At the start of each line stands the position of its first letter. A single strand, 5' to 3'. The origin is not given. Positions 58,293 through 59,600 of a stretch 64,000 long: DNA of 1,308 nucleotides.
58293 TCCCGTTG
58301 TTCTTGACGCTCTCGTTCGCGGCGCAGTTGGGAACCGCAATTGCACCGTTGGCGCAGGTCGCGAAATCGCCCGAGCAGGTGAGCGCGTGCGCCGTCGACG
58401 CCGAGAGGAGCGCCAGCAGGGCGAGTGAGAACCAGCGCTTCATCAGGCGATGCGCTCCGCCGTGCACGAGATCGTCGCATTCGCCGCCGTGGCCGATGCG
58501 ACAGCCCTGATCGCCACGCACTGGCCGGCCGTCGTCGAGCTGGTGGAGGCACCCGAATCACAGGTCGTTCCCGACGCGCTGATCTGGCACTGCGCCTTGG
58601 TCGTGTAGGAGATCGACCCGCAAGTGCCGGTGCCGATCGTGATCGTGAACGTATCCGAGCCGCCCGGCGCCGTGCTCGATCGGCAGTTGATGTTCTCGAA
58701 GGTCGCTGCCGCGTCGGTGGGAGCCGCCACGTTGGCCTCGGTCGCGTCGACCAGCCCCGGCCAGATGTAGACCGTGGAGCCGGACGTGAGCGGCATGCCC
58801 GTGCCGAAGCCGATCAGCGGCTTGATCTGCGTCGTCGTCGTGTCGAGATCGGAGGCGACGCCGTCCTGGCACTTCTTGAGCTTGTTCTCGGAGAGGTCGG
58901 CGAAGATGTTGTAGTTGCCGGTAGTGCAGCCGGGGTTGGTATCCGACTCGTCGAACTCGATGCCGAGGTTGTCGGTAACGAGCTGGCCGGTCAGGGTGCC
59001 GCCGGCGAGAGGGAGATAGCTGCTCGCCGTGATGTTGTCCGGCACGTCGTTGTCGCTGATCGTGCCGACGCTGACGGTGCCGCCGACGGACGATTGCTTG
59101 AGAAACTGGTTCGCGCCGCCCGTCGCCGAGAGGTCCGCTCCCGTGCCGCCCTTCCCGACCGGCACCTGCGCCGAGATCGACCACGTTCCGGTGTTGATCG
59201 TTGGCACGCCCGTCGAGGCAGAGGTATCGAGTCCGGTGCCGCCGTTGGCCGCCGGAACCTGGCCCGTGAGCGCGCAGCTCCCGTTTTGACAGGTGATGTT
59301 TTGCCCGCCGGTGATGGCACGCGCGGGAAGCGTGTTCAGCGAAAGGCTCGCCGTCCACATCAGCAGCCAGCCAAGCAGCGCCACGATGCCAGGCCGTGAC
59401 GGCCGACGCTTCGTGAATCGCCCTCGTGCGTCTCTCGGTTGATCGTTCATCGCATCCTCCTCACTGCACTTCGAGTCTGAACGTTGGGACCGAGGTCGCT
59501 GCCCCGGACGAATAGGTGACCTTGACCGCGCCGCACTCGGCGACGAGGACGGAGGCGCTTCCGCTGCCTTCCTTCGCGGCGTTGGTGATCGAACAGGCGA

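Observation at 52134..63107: Run of Sec-signal-peptide proteins interleaved with tail-fibre motifs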

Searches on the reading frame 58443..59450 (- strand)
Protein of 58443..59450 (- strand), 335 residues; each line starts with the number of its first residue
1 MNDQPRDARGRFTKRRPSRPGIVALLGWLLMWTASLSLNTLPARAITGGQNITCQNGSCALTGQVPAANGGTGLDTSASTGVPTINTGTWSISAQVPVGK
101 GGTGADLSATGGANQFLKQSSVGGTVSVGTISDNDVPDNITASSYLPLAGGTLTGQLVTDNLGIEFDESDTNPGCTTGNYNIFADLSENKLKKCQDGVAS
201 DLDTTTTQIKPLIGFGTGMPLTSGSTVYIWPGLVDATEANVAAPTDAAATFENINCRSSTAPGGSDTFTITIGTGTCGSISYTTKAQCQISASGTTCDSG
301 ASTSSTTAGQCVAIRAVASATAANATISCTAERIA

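Call 6: search_protein_families(library=pfam, proteins=[window:58443-59450:-], max_evalue=0.1)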
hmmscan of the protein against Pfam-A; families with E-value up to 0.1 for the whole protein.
window:58443-59450:- (335 aa): 0 families

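Call 7: search_protein_families(library=phrogs, proteins=[window:58443-59450:-], max_evalue=0.1)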
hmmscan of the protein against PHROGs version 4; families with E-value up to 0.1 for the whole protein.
window:58443-59450:- (335 aa): 0 families

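Call 29: search_solved_structures(query=window:58443-59450:-, max_evalue=1)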
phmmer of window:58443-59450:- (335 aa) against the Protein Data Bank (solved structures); distinct sequences matched with E-value up to 1: 0.

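Call 33: find_homologous_proteins(query=window:58443-59450:-, max_evalue=0.001)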
Query window:58443-59450:- (335 aa): 57 proteins with E <= 0.001 among 8000 candidates.
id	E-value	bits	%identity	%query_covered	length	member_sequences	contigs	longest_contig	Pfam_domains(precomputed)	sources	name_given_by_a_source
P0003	1.2e-193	661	100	93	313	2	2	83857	-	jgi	jgi:hypothetical protein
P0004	1.0e-146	507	73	96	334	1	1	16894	-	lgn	-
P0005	1.4e-72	263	57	67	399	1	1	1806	-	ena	-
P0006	4.7e-60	222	51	64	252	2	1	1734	-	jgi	jgi:hypothetical protein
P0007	1.1e-46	178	54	27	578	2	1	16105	-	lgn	-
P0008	1.8e-43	167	53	58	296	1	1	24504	-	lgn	-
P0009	1.6e-42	164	45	74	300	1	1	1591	-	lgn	-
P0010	3.5e-40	157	62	27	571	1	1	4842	-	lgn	-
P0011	4.6e-40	156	45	71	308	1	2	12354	-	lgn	-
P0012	1.6e-39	154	38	95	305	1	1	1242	-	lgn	-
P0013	8.9e-36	142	41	70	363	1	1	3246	-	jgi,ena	-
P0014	1.5e-32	131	74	27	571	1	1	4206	-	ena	-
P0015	7.8e-31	126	63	32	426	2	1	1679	-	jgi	jgi:hypothetical protein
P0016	2.9e-26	111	55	39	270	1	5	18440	-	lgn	-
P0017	8.1e-26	109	59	15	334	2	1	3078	-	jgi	jgi:hypothetical protein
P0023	1.9e-20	92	49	41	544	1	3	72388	-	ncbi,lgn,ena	-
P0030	6.6e-15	73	30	96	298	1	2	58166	-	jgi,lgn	jgi:hypothetical protein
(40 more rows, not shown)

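Call 36: find_encoding_contigs(protein=P0023, flank=10000, max_places=2)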
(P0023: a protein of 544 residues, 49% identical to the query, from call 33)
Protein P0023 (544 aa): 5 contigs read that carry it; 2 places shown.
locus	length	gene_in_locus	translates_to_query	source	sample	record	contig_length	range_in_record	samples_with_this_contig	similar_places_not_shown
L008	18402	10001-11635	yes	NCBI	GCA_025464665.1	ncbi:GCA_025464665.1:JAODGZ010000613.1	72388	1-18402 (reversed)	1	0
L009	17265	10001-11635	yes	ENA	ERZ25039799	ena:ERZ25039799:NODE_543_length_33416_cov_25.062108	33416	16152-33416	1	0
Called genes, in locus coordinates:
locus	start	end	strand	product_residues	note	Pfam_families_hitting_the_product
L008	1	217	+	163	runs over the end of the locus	-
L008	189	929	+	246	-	-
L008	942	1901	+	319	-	-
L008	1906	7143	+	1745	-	-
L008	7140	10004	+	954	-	-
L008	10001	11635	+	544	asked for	-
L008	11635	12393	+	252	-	PF13385:Laminin_G_3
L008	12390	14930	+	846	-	-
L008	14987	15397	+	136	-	-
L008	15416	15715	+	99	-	-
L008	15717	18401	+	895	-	?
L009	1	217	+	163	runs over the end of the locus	-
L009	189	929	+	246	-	-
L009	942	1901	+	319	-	-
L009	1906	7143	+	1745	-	-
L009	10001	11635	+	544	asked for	-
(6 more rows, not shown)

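Call 37: find_encoding_contigs(protein=P0030, flank=10000, max_places=2)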
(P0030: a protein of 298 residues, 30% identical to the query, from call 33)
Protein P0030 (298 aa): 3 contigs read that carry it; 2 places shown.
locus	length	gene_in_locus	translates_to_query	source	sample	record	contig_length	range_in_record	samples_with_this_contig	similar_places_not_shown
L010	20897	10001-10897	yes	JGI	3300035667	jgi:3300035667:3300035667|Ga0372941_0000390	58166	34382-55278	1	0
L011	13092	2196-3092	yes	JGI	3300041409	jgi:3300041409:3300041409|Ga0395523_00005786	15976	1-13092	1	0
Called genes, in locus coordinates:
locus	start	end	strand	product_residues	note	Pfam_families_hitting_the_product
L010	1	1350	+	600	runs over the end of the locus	-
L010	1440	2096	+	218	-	-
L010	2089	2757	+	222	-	-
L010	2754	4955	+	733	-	PF05876:GpA_ATPase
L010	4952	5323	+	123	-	-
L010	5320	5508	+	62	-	-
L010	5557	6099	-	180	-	-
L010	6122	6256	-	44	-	-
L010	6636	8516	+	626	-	PF04860:Phage_portal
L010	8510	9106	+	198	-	-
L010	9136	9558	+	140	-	-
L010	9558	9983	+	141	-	-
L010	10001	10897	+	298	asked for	-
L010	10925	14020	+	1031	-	-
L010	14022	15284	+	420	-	-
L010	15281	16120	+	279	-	-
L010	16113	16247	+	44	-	-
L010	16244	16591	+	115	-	-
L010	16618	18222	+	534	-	-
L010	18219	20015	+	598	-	PF18798:LPD3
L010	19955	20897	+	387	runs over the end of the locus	PF18823:InPase, PF04607:RelA_SpoT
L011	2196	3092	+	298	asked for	-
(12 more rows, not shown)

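Call 43: find_related_loci(query=A1, collection=genome_contigs, flank=10000)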
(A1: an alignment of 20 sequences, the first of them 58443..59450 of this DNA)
Query A1 (335 aa) in genome_contigs; peptide patterns used: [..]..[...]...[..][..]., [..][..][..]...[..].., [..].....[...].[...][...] (x = any residue, [..] = any of these).
160 stretches matched a pattern; 19 encode a relative of the query (tblastn E <= 1e-3); 19 distinct loci.
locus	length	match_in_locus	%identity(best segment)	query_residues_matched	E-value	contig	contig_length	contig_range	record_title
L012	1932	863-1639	38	95-319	6e-39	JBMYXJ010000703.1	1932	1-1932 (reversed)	MAG: Mycobacterium sp. isolate ME_XS_2210_bin_1 ME_XS_2210_bin_1_755, whole genome shotgun sequence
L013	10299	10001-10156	77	153-204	6e-21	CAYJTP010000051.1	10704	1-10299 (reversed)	MAG TPA_asm: uncultured Planctomycetales bacterium isolate ERP125453_co1_410 genome assembly, contig: NODE_7167_length_1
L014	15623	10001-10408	45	72-203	8e-19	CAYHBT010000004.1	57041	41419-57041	MAG TPA_asm: uncultured Candidatus Saccharibacteria bacterium isolate ERP119702_co2_98 genome assembly, contig: NODE_175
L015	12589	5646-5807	65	150-203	8e-18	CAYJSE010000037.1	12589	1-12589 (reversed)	MAG TPA_asm: uncultured Planctomycetia bacterium isolate ERP125453_co1_305 genome assembly, contig: NODE_5544_length_125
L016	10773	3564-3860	42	154-256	4e-17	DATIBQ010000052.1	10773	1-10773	MAG TPA_asm: Candidatus Paceibacterota bacterium isolate SMAG_U16294 k141_1856010, whole genome shotgun sequence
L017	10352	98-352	43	154-241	5e-17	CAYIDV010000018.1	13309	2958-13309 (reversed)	MAG TPA_asm: uncultured Candidatus Saccharibacteria bacterium isolate ERP119705_co1_218 genome assembly, contig: NODE_59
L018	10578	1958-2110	61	152-202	9e-17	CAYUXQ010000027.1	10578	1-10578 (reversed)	MAG TPA_asm: uncultured Candidatus Saccharibacteria bacterium isolate SRP263991_co5_150 genome assembly, contig: NODE_12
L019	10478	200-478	45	112-202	2e-16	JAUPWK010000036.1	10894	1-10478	MAG: Patescibacteria group bacterium isolate erpe_2018_sw_45hr_WHONDRS-SW48-000100_B_bin.48 scaffold_581510, whole genom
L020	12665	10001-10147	67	154-202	2e-16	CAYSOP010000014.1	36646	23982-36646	MAG TPA_asm: uncultured Candidatus Saccharibacteria bacterium isolate SRP200132_co1_551 genome assembly, contig: NODE_19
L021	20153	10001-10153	65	152-202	3e-16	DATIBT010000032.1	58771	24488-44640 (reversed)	MAG TPA_asm: Candidatus Saccharimonadales bacterium isolate SMAG_U16297 k141_1541855, whole genome shotgun sequence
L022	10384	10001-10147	65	154-202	3e-16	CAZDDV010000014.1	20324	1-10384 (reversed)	MAG TPA_asm: uncultured Candidatus Saccharibacteria bacterium isolate SRP128246_co1_521 genome assembly, contig: NODE_54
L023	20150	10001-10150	64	155-204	6e-16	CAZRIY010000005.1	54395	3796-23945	MAG TPA_asm: uncultured Candidatus Saccharibacteria bacterium isolate SRP136066_co1_426 genome assembly, contig: NODE_37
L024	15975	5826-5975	58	154-203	1e-15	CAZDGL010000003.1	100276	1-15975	MAG TPA_asm: uncultured Candidatus Saccharibacteria bacterium isolate SRP296810_co1_119 genome assembly, contig: NODE_19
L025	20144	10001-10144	63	155-202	4e-15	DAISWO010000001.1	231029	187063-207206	MAG TPA_asm: Candidatus Saccharibacteria bacterium isolate CTOTU2455 NODE_13_length_231029_cov_6.673838, whole genome sh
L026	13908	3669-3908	46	120-202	5e-15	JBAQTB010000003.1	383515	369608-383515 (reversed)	MAG: Patescibacteria group bacterium isolate MFD03292_ilm_asm_bin19 k127_108207, whole genome shotgun sequence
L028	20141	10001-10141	60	156-202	4e-14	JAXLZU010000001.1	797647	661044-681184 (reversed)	MAG: Candidatus Saccharibacteria bacterium isolate STL-PAT10 C2.14.fa-1, whole genome shotgun sequence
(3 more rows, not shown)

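Call 56: predict_structure(alignment_id=A2)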
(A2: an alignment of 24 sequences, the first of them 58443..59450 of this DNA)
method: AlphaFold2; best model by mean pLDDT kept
length: 335 residues; sequences in the alignment: 24
mean_pLDDT: 66.9   pTM: 0.44
mean pLDDT of the five models: 66.9, 66.9, 66.4, 66.3, 62.2
residues with pLDDT >= 90: 62; 70-90: 99; 50-70: 62; < 50: 112
segments of 3 or more residues with pLDDT < 50: 1-3, 5-16, 40-45, 66-107, 109-128, 140-142, 144-154, 156-167
pLDDT, mean of each block of 10 residues (from residue 1): 43 51 83 67 48 61 52 40 36 35 43 42 45 58 45 47 49 77 79 87 70 88 93 92 92 88 78 93 81 67 87 94 89 87
secondary structure, 60 per line:
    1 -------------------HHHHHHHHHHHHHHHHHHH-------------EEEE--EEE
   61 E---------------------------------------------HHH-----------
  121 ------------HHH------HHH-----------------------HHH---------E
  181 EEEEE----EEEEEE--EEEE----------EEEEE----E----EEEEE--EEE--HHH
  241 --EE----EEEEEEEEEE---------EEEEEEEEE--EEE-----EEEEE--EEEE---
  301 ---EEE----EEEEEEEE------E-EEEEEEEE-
elements in order: H20-38 E52-55 E58-61 E180-185 E190-195 E198-201 E212-216 E226-230 E233-235 E249-258 E268-276 E279-281 E287-291 E294-297 E304-306 E311-318 E327-334
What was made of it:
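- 58443..59450 (-): g335: fibre-like protein. Long basic n-region, h-region 20-38, cleavage site ARA|ITGG, GGTG repeats, the module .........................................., and a C-terminal jelly-roll knob. AF2 pLDDT is about 85-93 for residues 170-335 (call 56).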

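Call 59: fold_search(model_id=the predicted structure, library=pdb)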
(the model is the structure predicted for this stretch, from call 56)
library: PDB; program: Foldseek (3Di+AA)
matches with E <= 10: 1132; with E <= 0.001: 0
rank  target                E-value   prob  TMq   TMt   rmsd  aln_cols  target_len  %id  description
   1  9vzi_B                1.1e-02  0.60  0.13  0.29  16.4       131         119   10  Cyanopodophage Pan3 Needle (released 2025-11-26)
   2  9rkv_N                1.2e-02  1.00  0.23  0.15   4.4       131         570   11  Agrobacterium phage 7-7-1 tail fibers (released 2025-12-10)
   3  3ide_A                1.6e-02  0.33  0.15  0.13  20.8       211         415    7  Structure of IPNV subviral particle (released 2009-12-29)
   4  3ide_B                1.6e-02  0.33  0.15  0.13  20.8       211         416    7  Structure of IPNV subviral particle (released 2009-12-29)
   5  6s44                  2.9e-02  0.90  0.21  0.41   8.4       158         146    9  Faba bean necrotic stunt virus (FBNSV) (released 2020-07-15)
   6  9eui_D                4.5e-02  0.85  0.22  0.20  14.9       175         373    8  Cryo-EM structure of Staphylococcus aureus bacteriophage phi812 baseplate in the post-contraction state - complete (released 2025-04-09)
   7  9gg2_C                4.5e-02  0.30  0.16  0.13  19.9       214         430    6  Structure of IPNV L5 capsid (released 2025-01-08)
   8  9gg2_D                5.6e-02  0.18  0.14  0.12  20.2       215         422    8  Structure of IPNV L5 capsid (released 2025-01-08)
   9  1f15_B                6.9e-02  0.69  0.22  0.34   9.3       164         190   10  CUCUMBER MOSAIC VIRUS (STRAIN FNY) (released 2000-06-21)
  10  6cpr_B                6.9e-02  0.63  0.19  0.35   9.4       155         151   10  Crystal structure of 4-1BBL/4-1BB complex in C2 space group (released 2018-05-09)
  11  9gg2_A                7.3e-02  0.12  0.13  0.11  21.6       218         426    8  Structure of IPNV L5 capsid (released 2025-01-08)
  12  8hhe_A                7.7e-02  0.91  0.25  0.14   4.7       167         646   10  Crystal structure of Cry5B from Bacillus thuringiensis at 4.5 A resolution (released 2022-12-07)
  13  6cpr_C                8.2e-02  0.57  0.19  0.35   9.7       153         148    9  Crystal structure of 4-1BBL/4-1BB complex in C2 space group (released 2018-05-09)
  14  2wq4_B                9.1e-02  0.66  0.19  0.40   8.4       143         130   13  N-terminal domain of BC2L-C Lectin from Burkholderia cenocepacia (released 2010-01-12)
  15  4bcu                  9.1e-02  0.63  0.19  0.30  10.2       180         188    8  Satellite Tobacco Necrosis Virus (STNV) virus like particle in complex with the B3 aptamer (released 2013-01-23)
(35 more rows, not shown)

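Call 60: fold_search(model_id=the predicted structure, library=viral)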
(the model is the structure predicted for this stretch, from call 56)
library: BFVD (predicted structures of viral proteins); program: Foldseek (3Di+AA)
matches with E <= 10: 437; with E <= 0.001: 38
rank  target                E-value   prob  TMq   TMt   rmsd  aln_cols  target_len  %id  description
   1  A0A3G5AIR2            9.1e-09  1.00  0.33  0.11  42.2       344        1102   17  Collagen-like protein [Solumvirus sp.]
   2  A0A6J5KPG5            3.0e-08  1.00  0.37  0.65   8.5       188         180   16  Major tropism determinant N-terminal domain-containing protein [uncultured Caudovirales phage]
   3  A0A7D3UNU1            4.7e-08  1.00  0.33  0.20  28.9       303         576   19  Collagen triple helix repeat protein [Fadolivirus FV1/VV64]
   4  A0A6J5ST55            8.1e-08  1.00  0.34  0.16  26.4       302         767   20  Collagen triple helix repeat [uncultured Caudovirales phage]
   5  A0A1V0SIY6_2          1.1e-07  1.00  0.34  0.09  26.7       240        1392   19  Collagen triple helix repeat containing protein [Klosneuvirus KNV1]
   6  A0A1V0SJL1            1.8e-07  1.00  0.34  0.22  38.0       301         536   16  Collagen triple helix repeat motif-containing protein [Klosneuvirus KNV1]
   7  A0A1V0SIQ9            3.0e-07  1.00  0.33  0.39  25.3       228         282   18  Collagen triple helix repeat motif-containing protein [Klosneuvirus KNV1]
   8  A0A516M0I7            5.8e-07  1.00  0.29  0.31  36.2       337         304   17  (no name in the UniProt tables at hand)
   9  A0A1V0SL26            1.2e-06  1.00  0.31  0.42  29.5       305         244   14  Uncharacterized protein [Klosneuvirus KNV1]
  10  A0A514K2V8            5.2e-06  1.00  0.33  0.28  43.1       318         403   19  Uncharacterized protein [Nitrosopumilus spindle-shaped virus]
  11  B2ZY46                6.9e-06  1.00  0.27  0.15  29.6       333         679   16  Rhamnogalacturonase A/B/Epimerase-like pectate lyase domain-containing protein [Ralstonia phage phiRSL1]
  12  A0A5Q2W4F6            6.9e-06  1.00  0.23  0.09  39.2       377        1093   17  (no name in the UniProt tables at hand)
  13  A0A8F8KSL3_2          8.1e-06  1.00  0.32  0.09   2.6       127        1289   20  Pectinesterase A/Acyl-CoA thioester hydrolase [Clandestinovirus]
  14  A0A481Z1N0            9.0e-06  1.00  0.33  0.44  27.9       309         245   16  Collagen triple helix repeat protein [Pithovirus LCPAC001]
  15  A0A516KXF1            1.1e-05  1.00  0.32  0.21  23.1       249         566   17  (no name in the UniProt tables at hand)
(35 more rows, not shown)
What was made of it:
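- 58443..59450 (-): Foldseek hits to viral collagen-like, C1q and Mtd-N fibre proteins down to E = 9e-9 (call 60).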

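Call 64: search_dna_similar(query=window:58443-59450:-, collection=phages, mode=protein, max_rows=30, max_evalue=0.001)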
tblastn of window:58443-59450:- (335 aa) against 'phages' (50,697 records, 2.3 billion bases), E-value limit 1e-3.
No match.

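Call 67: find_encoding_contigs(protein=P0004, flank=10000, max_places=2)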
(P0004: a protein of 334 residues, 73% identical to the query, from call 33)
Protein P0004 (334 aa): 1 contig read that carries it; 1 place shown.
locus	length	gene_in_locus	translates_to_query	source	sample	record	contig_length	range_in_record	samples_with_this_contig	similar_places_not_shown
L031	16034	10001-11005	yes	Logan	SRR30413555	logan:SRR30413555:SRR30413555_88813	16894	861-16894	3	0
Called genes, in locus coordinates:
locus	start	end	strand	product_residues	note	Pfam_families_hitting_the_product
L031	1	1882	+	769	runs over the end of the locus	-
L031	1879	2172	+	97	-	-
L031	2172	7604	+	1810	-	PF00271:Helicase_C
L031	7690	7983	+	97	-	-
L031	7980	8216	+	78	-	-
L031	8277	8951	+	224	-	-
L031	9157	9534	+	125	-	-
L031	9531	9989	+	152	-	-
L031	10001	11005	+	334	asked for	-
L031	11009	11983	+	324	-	-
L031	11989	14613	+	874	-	-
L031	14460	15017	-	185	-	-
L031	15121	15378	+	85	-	-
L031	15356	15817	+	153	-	-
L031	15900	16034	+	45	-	?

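Call 68: find_encoding_contigs(protein=P0008, flank=10000, max_places=2)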
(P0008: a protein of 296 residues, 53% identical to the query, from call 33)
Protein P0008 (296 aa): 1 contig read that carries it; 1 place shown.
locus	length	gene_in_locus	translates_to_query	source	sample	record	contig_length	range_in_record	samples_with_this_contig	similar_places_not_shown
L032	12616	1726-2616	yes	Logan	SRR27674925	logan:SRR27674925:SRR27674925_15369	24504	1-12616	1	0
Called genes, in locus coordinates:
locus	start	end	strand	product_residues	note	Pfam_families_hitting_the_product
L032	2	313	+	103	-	?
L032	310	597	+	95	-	PF13384:HTH_23 (weak), PF04545:Sigma70_r4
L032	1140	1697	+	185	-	-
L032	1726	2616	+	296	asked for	-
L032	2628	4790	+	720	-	-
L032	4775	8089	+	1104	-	-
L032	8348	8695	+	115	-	-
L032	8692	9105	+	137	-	-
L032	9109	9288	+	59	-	-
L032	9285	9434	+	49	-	-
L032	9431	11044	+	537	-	-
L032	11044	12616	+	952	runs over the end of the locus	PF13854:Kelch_HCF (faint), PF01344:Kelch_1 (faint), PF24681:Kelch_KLHDC2_KLHL20_DRC7, PF13415:Beta-prop_FBX42, PF24981:Beta-prop_ATRN-LZTR1, PF24681:Kelch_KLHDC2_KLHL20_DRC7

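Call 70: search_protein_families(library=pfam, proteins=[L031:11989-14613:+, L032:4775-8089:+, L032:2628-4790:+, L010:10925-14020:+, L008:7140-10004:+, L008:12390-14930:+, L031:11009-11983:+, L032:9431-11044:+, L008:11635-12393:+], max_evalue=0.05)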
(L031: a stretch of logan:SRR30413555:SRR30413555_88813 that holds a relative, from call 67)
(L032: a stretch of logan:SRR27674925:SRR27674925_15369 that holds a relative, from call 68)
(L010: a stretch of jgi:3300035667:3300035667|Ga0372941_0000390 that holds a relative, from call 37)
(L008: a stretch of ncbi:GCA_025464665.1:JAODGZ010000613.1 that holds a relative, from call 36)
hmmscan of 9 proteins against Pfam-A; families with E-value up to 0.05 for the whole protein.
L031:11989-14613:+ (874 aa): 1 family
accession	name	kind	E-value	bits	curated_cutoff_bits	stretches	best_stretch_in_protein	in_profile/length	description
PF13472.12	Lipase_GDSL_2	-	0.00019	22.4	32.9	1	726-810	87-157/178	GDSL-like Lipase/Acylhydrolase family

L032:4775-8089:+ (1104 aa): 0 families

L032:2628-4790:+ (720 aa): 0 families

L010:10925-14020:+ (1031 aa): 0 families

L008:7140-10004:+ (954 aa): 2 families
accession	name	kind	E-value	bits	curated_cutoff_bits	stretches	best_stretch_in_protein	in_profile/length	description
PF13229.12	Beta_helix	-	0.00054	20.1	25.9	1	471-604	2-133/158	Right handed beta helix region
PF05048.19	NosD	-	0.0035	17.2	23.6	1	671-734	100-157/212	Periplasmic copper-binding protein (NosD)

L008:12390-14930:+ (846 aa): 0 families

L031:11009-11983:+ (324 aa): 0 families

L032:9431-11044:+ (537 aa): 0 families

L008:11635-12393:+ (252 aa): 1 family
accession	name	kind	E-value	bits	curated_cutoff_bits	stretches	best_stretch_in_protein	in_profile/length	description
PF13385.13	Laminin_G_3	-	1.7e-11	44.9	27.6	1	28-194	4-149/151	Concanavalin A-like lectin/glucanases superfamily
